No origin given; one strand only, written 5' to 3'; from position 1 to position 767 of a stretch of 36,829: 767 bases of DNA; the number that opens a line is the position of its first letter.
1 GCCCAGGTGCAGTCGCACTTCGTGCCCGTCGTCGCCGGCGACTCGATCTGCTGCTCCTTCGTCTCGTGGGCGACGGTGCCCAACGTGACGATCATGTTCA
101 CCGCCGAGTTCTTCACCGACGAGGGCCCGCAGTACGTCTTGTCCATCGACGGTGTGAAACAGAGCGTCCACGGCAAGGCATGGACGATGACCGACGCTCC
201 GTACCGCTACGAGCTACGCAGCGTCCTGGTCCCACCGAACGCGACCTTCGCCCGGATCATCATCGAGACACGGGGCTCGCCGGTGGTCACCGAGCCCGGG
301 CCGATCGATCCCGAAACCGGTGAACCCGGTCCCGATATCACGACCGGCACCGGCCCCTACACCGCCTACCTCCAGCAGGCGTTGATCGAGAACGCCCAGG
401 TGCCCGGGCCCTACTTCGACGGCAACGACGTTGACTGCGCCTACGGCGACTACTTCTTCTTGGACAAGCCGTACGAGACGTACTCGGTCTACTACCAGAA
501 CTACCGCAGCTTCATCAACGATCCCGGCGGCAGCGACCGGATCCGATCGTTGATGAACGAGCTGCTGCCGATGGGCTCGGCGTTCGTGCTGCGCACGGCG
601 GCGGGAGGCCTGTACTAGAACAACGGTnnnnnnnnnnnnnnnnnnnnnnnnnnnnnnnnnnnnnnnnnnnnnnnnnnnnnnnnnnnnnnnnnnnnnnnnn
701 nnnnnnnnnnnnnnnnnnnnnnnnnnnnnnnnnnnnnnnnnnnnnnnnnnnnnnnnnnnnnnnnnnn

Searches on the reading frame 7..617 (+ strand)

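Call 8: search_protein_families(library=pfam, proteins=[window:7-617:+], max_evalue=0.01)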
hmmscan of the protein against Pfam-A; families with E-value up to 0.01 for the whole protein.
window:7-617:+ (203 aa): 0 families

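Call 9: search_protein_families(library=phrogs, proteins=[window:7-617:+], max_evalue=0.01)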
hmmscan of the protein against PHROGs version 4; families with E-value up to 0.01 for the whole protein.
window:7-617:+ (203 aa): 0 families
